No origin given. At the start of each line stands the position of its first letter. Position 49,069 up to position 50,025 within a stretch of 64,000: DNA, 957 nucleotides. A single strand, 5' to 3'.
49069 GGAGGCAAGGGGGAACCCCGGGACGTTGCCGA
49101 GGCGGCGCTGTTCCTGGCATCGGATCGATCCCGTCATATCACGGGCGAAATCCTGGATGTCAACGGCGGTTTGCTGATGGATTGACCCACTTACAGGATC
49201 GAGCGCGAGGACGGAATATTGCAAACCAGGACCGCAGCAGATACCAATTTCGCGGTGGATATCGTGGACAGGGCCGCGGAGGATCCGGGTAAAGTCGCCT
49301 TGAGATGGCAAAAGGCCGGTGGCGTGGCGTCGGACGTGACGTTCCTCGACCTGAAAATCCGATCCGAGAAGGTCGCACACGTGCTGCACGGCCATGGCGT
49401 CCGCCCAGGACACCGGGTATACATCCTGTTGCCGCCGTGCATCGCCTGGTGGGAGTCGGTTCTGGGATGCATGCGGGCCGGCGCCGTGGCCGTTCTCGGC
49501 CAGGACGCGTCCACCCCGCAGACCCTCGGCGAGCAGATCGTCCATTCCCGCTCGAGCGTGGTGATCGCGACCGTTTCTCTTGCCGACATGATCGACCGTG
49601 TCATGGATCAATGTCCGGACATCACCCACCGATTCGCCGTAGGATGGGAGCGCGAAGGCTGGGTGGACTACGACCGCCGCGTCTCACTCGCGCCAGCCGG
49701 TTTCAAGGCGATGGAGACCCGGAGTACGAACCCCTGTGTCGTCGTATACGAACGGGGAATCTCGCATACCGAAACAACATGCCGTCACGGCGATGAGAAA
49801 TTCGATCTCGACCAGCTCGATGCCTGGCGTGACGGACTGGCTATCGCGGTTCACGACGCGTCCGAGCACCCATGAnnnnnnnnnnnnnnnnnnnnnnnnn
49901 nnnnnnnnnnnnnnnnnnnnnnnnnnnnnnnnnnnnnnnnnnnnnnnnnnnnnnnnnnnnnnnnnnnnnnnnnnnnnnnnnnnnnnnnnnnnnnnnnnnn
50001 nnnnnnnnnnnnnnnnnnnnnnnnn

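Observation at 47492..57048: Ten co-directional, tightly packed enzyme genes: candidate catabolic operon for an unknown substrate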

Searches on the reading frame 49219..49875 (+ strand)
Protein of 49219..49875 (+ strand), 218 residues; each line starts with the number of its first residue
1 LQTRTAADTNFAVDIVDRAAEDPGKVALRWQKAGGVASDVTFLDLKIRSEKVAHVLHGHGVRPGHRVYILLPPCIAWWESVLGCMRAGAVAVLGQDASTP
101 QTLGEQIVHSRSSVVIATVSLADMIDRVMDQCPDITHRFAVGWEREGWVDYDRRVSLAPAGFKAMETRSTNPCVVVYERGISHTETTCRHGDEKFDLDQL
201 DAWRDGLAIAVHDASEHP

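Call 3: search_protein_families(library=pfam, proteins=[window:49219-49875:+])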
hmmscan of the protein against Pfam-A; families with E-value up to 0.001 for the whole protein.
window:49219-49875:+ (218 aa): 1 family
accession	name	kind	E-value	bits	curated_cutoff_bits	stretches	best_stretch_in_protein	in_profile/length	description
PF00501.34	AMP-binding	-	4.5e-20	72.2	29.9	1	17-153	3-142/384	AMP-binding enzyme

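Call 4: search_protein_families(library=ncbifam, proteins=[window:49219-49875:+])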
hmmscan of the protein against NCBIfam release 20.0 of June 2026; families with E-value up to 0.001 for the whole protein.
window:49219-49875:+ (218 aa): 55 families (the best 25 are shown)
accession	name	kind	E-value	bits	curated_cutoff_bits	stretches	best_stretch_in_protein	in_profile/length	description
NF047394.1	AcylCoAsynMbcS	equivalog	3.5e-20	72.1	850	1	12-184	14-184/525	acyl-CoA synthetase MbcS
NF003313.0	PRK04319.1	equivalog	6.7e-18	64.2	729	1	5-182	39-221/574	acetate--CoA ligase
NF006754.0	PRK09274.1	equivalog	1.5e-13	49.8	478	1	7-175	3-180/555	fatty acid CoA ligase family protein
TIGR02262.1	benz_CoA_lig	subfamily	2.7e-13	49.5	375.25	1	9-184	3-175/508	benzoate-CoA ligase family protein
NF004822.0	PRK06178.1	equivalog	3.1e-11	42.6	782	1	19-136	47-158/571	acyl-CoA synthetase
NF006182.0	PRK08316.1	subfamily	3.7e-11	42.2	663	1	5-180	6-181/523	fatty acyl-CoA synthetase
TIGR02188.1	Ac_CoA_lig_AcsA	equivalog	4.2e-11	41.8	724.95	1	7-118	54-168/629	acetate--CoA ligase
NF005857.1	PRK07786.1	exception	9e-11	40.9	733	1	5-181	5-177/513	fatty-acid--CoA ligase FadD5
NF001208.0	PRK00174.1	subfamily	9.6e-11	40.7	657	1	8-118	76-189/649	acetate--CoA ligase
NF004808.0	PRK06155.1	equivalog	1.7e-10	39.8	722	1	39-180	46-190/542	ATP-dependent acyl-CoA ligase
NF005863.0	PRK07798.1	subfamily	6.5e-10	38.2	543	1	37-146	27-136/540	acyl-CoA synthetase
NF004837.0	PRK06187.1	subfamily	7.9e-10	37.6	476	1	18-179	17-179/531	long-chain-fatty-acid--CoA ligase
NF005676.0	PRK07470.1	equivalog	5.5e-08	31.9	774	1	9-181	20-187/544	acyl-CoA synthetase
NF004114.0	PRK05605.1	equivalog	7.9e-08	31.1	766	1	38-132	58-152/575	long-chain-fatty-acid--CoA ligase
NF006181.0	PRK08314.1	subfamily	1e-07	30.6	705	1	38-137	48-147/563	long-chain-fatty-acid--CoA ligase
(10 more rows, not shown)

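Call 40: find_homologous_proteins(query=window:49219-49875:+)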
Query window:49219-49875:+ (218 aa): 50 proteins with E <= 0.001 among 379 candidates.
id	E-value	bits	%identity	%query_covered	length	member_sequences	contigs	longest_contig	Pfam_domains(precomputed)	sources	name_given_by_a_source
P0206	5.0e-129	446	90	100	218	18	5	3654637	PF00501.35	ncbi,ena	-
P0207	1.5e-110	386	78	100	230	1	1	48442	PF00501.35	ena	-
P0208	2.9e-109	382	78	98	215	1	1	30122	PF00501.35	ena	-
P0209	1.2e-106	373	76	98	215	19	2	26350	PF00501.35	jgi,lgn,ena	-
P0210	9.5e-106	370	75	98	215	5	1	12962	PF00501.35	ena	-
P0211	8.3e-104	364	74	98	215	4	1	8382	PF00501.35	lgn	-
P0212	1.2e-102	360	74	98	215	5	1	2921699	PF00501.35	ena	-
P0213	2.5e-102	359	74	98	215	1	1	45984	PF00501.35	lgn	-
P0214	3.8e-102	358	74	98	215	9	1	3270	PF00501.35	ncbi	-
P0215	4.2e-102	358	77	96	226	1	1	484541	PF00501.35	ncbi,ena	-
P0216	1.8e-101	356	72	98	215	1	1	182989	PF00501.35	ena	-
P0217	2.9e-101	355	72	98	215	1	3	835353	PF00501.35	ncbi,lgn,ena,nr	ncbi:MAG: AMP-binding protein [Gemmatimonadetes bacterium]|nr:AMP-binding protein [Gemmatimonadota b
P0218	3.4e-101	355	73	97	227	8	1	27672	PF00501.35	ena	-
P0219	3.6e-101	355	73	100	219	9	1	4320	PF00501.35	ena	-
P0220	7.5e-101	354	74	97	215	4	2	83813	PF00501.35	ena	-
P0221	9.9e-101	354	74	98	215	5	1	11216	PF00501.35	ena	-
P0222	1.1e-99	350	72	98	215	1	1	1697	PF00501.35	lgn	-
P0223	1.4e-99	350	73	98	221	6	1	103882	PF00501.35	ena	-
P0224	6.4e-99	348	73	98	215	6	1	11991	PF00501.35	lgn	-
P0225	7.4e-99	348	71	100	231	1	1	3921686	PF00501.35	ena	-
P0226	2.5e-98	346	71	98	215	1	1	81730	PF00501.35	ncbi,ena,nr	ncbi:MAG: AMP-binding protein [Gemmatimonadota bacterium]|nr:AMP-binding protein [Gemmatimonadota ba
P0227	2.8e-98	346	67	100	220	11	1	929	PF00501.35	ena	-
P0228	6.7e-98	344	70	98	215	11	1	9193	PF00501.35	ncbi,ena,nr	ncbi:MAG: AMP-binding protein [Gemmatimonadetes bacterium]|nr:AMP-binding protein [Gemmatimonadota b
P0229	6.8e-98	344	72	100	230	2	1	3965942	PF00501.35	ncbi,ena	-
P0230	9.0e-98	344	73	97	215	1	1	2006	PF00501.35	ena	-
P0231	8.7e-97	341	71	98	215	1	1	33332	PF00501.35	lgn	-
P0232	1.6e-96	340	71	98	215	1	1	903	PF00501.35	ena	-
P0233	2.5e-96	339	71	98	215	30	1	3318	PF00501.35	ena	-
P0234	1.1e-95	337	70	100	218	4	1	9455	PF00501.35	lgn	-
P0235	1.2e-95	337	71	97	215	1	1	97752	PF00501.35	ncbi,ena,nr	ncbi:MAG: AMP-binding protein [Gemmatimonadetes bacterium]|nr:AMP-binding protein [Gemmatimonadota b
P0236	1.5e-95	337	70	97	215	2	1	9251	PF00501.35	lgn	-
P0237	4.2e-95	335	69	98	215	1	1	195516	PF00501.35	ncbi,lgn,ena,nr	ncbi:MAG: AMP-binding protein [Gemmatimonadetes bacterium]|nr:AMP-binding protein [Gemmatimonadota b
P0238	1.4e-94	334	69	98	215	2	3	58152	PF00501.35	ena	-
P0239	4.8e-94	332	71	98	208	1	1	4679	PF00501.35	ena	-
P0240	1.2e-93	331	69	98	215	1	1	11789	PF00501.35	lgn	-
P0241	1.0e-91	324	67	98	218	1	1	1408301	PF00501.35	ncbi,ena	-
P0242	5.1e-91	322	66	100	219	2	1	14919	PF00501.35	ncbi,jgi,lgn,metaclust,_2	metaclust:\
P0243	3.9e-67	244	54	94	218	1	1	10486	PF00501.35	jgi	jgi:acyl-coenzyme A synthetase/AMP-(fatty) acid ligase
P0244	6.2e-62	227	50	94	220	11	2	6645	PF00501.35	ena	-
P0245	5.5e-59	217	48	96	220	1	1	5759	PF00501.35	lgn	-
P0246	9.0e-59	216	53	93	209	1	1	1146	PF00501.35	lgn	-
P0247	5.0e-58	214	52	94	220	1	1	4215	PF00501.35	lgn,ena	-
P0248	1.3e-57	213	49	95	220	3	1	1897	PF00501.35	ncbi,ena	-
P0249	7.3e-57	210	55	73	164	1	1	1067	PF00501.35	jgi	-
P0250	1.8e-56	209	50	94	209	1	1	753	PF00501.35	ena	-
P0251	6.8e-55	204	48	95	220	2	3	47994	PF00501.35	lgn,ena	-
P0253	6.8e-54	201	44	94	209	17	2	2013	PF00501.35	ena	-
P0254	2.8e-53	198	47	95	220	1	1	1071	PF00501.35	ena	-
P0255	2.9e-47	179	46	94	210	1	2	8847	PF00501.35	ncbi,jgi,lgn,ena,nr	ncbi:MAG: acyl-CoA synthetase [candidate division Zixibacteria bacterium]|nr:acyl-CoA synthetase [ca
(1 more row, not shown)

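Call 78: find_encoding_contigs(protein=P0251, flank=8000, max_places=2)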
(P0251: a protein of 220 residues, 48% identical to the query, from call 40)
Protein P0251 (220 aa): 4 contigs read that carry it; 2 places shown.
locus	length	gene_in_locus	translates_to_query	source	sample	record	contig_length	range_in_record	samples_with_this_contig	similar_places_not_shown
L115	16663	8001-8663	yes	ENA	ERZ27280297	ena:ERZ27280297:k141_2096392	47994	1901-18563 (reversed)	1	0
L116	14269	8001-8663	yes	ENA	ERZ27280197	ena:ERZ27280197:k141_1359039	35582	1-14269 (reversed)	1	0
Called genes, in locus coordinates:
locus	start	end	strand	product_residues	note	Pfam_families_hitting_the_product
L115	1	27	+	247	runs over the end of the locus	PF03740:PdxJ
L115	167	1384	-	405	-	PF05721:PhyH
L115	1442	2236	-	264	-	PF13847:Methyltransf_31 (weak)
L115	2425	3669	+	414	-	PF00764:Arginosuc_synth, PF20979:Arginosuc_syn_C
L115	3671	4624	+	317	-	PF00291:PALP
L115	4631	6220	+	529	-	PF00246:Peptidase_M14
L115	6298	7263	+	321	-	PF01156:IU_nuc_hydro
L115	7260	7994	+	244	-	PF00106:adh_short, PF08659:KR, PF13561:adh_short_C2, PF23441:SDR (faint)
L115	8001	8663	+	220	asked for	PF00501:AMP-binding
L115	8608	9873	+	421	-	PF02515:CoA_transf_3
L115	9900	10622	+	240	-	PF00190:Cupin_1 (faint), PF05899:Cupin_3 (faint), PF02311:AraC_binding (faint), PF07883:Cupin_2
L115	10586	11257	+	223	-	PF02698:DUF218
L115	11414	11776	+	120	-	-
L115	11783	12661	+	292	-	PF05721:PhyH (weak)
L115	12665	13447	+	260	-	PF03328:HpcH_HpaI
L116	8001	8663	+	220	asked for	PF00501:AMP-binding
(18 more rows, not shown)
